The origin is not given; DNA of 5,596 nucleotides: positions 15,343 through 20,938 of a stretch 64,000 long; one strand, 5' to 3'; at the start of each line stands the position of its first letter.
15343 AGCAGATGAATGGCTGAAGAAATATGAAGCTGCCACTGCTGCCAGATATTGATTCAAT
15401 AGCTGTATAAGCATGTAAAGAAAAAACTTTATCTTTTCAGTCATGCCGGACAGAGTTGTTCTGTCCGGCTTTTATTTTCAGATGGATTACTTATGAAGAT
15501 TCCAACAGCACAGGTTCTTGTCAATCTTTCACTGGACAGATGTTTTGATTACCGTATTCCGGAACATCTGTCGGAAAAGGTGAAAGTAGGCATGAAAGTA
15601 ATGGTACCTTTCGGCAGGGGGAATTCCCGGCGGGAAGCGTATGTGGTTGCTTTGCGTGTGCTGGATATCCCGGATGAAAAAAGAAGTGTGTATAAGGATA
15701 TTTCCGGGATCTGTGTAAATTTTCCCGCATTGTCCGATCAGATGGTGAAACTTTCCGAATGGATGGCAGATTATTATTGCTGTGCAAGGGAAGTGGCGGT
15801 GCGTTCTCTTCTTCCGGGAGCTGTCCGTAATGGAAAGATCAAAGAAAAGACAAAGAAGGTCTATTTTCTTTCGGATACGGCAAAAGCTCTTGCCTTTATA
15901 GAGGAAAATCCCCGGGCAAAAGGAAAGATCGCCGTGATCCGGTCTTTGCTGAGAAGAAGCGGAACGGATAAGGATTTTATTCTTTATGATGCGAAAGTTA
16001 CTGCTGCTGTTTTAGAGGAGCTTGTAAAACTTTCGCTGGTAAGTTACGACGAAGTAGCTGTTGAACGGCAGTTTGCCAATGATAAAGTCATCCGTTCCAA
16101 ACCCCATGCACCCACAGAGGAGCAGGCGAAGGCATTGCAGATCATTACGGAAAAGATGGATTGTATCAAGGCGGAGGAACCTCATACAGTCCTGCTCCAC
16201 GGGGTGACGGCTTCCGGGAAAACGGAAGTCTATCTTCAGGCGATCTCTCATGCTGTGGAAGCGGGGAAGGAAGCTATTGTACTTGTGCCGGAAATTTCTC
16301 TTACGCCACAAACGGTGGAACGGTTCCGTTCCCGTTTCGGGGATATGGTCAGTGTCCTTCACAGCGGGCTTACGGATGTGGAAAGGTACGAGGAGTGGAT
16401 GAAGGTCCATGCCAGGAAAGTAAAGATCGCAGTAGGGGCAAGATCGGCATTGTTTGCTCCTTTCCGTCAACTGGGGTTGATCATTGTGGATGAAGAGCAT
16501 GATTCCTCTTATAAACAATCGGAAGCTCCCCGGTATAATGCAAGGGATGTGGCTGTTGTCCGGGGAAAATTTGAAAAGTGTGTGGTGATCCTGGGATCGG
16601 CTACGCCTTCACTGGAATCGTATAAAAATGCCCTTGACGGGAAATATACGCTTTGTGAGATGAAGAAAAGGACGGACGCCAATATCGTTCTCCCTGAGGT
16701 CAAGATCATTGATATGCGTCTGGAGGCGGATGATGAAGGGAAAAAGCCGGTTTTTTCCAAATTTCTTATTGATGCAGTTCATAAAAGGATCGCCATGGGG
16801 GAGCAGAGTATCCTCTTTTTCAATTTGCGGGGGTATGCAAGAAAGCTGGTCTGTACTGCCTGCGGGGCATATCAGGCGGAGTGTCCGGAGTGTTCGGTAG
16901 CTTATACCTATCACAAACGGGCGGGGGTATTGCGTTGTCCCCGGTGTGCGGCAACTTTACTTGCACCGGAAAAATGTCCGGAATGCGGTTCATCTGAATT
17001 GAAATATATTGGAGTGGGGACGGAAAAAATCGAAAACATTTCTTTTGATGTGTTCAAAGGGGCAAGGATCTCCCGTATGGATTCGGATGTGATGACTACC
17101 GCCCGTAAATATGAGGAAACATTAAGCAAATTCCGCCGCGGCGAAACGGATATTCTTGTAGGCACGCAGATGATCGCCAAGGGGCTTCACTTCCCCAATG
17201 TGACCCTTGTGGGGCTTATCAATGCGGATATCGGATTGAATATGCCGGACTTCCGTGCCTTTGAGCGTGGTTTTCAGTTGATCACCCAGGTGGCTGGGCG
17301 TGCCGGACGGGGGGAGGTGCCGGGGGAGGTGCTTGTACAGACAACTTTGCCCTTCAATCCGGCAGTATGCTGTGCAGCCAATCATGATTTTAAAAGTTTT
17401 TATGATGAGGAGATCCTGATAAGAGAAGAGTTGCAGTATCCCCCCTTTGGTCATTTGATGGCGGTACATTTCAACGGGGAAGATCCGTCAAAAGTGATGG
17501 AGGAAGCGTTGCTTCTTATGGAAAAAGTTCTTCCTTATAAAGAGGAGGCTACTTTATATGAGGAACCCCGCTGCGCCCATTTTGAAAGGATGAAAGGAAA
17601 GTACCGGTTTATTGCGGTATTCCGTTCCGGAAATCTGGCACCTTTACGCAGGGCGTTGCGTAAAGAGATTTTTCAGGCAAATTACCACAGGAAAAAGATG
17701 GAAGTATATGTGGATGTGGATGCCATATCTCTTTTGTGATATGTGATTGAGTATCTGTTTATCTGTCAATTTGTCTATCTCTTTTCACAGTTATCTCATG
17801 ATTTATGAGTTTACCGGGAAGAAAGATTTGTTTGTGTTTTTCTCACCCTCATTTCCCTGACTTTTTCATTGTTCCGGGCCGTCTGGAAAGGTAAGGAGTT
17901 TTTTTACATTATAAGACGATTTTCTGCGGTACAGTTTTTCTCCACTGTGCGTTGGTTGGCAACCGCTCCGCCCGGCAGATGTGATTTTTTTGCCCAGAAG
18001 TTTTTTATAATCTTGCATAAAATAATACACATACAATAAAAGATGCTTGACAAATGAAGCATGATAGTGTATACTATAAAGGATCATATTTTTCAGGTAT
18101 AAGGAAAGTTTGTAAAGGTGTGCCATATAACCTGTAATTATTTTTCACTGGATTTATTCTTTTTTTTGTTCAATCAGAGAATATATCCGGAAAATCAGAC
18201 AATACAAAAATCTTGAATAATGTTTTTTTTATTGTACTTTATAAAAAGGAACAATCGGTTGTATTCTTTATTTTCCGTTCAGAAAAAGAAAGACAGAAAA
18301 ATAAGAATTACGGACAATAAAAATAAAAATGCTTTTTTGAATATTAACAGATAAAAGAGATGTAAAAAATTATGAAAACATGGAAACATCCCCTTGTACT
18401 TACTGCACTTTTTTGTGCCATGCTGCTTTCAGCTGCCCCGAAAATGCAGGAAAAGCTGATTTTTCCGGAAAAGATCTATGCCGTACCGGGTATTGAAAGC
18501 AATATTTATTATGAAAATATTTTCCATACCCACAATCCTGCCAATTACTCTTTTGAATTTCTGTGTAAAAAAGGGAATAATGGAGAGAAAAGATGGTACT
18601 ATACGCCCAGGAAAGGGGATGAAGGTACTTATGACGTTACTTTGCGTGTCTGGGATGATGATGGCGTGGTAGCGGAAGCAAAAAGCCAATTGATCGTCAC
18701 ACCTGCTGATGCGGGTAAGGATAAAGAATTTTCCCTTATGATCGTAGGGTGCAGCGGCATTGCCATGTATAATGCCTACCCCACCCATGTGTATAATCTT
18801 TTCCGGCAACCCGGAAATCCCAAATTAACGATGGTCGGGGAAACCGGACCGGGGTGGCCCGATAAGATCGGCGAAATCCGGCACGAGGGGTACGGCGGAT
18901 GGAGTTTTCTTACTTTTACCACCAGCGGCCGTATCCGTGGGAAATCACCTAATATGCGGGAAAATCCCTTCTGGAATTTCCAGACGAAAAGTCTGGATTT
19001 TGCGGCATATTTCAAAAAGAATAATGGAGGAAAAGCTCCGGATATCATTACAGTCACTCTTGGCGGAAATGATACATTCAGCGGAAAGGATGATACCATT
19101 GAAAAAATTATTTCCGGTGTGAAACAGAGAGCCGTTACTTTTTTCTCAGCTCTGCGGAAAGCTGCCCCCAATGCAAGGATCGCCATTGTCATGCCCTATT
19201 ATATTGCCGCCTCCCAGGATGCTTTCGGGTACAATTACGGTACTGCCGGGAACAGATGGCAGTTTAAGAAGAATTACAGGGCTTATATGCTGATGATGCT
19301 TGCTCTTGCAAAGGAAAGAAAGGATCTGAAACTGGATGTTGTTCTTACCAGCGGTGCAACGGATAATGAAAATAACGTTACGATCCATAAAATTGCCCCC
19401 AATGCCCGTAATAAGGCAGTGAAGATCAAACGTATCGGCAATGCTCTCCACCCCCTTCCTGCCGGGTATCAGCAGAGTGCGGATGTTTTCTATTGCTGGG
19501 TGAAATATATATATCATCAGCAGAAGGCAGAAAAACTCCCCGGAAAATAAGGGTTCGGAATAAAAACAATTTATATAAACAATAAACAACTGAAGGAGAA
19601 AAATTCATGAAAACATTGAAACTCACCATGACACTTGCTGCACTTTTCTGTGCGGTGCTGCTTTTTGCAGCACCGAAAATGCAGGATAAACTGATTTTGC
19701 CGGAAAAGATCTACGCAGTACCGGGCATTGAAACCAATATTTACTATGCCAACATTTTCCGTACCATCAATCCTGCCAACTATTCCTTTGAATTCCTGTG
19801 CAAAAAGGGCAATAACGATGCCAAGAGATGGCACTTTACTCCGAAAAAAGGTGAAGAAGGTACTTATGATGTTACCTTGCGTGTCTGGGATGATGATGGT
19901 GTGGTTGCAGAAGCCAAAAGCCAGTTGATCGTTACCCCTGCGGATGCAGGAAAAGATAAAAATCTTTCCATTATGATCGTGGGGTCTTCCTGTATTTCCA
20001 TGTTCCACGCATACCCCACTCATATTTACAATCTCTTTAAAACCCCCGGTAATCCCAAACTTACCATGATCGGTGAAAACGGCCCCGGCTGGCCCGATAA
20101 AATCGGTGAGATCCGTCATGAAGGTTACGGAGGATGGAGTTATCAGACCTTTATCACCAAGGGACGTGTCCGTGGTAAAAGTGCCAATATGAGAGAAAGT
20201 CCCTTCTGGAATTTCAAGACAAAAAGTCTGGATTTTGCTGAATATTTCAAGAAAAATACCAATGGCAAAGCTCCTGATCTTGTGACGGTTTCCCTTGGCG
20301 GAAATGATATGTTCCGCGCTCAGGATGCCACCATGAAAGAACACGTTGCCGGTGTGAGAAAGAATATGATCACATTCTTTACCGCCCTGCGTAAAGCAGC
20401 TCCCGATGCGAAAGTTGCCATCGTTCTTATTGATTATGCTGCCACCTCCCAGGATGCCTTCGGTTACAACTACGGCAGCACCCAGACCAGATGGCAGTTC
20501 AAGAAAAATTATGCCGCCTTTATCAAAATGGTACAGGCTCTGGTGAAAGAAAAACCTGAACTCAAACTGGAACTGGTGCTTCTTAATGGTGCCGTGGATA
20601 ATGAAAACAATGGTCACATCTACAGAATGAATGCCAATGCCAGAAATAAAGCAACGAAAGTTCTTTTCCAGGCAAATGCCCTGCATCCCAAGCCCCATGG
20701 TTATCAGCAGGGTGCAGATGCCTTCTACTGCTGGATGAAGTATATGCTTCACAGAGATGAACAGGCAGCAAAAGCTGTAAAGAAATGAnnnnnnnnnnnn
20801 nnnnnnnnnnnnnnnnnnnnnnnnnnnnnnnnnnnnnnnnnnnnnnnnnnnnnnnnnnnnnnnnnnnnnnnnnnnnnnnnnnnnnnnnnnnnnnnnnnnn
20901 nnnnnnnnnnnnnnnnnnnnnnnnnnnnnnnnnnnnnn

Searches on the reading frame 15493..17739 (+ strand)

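Call 8: search_protein_families(library=pfam, proteins=[window:15493-17739:+])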
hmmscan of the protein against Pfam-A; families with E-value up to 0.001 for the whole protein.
window:15493-17739:+ (748 aa): 6 families
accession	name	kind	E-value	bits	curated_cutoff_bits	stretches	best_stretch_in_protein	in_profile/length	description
PF17764.6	PriA_3primeBD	-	4e-21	75.1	22.7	1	7-108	1-96/96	3'DNA-binding domain (3'BD)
PF00270.35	DEAD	-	4.4e-21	75.8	26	1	209-378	2-165/167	DEAD/DEAH box helicase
PF04851.21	ResIII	-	2.8e-16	60.3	22.5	1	207-373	4-163/164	Type III restriction enzyme, res subunit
PF00271.37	Helicase_C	-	1.3e-11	45.2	23.5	1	522-606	38-108/110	Helicase conserved C-terminal domain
PF18074.6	PriA_C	-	4.3e-09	37.5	26.9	1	651-743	1-94/95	Primosomal protein N C-terminal domain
PF18319.7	Zn_ribbon_PriA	-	1e-05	25.8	26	1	464-487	1-24/27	PriA DNA helicase Cys-rich region (CRR) domain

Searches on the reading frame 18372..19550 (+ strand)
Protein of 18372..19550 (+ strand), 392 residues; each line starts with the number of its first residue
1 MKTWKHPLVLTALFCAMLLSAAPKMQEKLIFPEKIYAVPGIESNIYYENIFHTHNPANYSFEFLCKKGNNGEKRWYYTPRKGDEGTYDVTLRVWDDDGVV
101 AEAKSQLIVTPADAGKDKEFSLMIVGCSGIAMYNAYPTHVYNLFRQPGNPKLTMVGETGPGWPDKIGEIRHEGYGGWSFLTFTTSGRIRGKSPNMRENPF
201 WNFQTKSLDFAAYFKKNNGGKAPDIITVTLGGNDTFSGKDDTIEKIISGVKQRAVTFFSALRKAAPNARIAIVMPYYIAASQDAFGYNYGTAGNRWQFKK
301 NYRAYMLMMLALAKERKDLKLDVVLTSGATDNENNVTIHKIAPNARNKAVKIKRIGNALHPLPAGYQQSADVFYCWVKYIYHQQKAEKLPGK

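Call 8: search_protein_families(library=pfam, proteins=[window:18372-19550:+])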
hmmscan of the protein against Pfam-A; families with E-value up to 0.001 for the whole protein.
window:18372-19550:+ (392 aa): 2 families
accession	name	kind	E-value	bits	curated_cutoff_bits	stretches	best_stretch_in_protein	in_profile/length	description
PF13472.12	Lipase_GDSL_2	-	5.6e-07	30.7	32.9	1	208-367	49-177/178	GDSL-like Lipase/Acylhydrolase family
PF00657.28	Lipase_GDSL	-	0.00029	21.5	23.6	1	200-371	44-206/208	GDSL-like Lipase/Acylhydrolase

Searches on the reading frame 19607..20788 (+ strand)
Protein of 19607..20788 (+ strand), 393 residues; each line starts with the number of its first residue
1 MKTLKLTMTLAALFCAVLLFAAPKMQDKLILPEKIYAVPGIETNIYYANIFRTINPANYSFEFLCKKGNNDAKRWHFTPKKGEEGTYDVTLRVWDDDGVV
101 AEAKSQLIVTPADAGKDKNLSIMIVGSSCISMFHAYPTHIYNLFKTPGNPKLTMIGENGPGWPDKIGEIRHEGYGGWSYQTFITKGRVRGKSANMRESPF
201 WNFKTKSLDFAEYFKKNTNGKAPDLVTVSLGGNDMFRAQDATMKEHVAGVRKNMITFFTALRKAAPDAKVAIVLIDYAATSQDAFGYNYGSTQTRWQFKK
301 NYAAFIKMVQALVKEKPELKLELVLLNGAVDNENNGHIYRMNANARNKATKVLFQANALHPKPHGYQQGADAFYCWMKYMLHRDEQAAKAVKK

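Call 8: search_protein_families(library=pfam, proteins=[window:19607-20788:+])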
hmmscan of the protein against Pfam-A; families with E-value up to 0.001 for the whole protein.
window:19607-20788:+ (393 aa): 2 families
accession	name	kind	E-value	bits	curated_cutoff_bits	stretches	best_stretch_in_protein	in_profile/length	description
PF13472.12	Lipase_GDSL_2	-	5e-09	37.3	32.9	1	206-367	47-177/178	GDSL-like Lipase/Acylhydrolase family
PF00657.28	Lipase_GDSL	-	6.7e-07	30.1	23.6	1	188-372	49-207/208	GDSL-like Lipase/Acylhydrolase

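Call 11: find_encoding_contigs(protein=window:19607-20788:+, flank=3000, max_places=10)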
Protein window:19607-20788:+ (393 aa): no gene with exactly this product is on record in the collection.
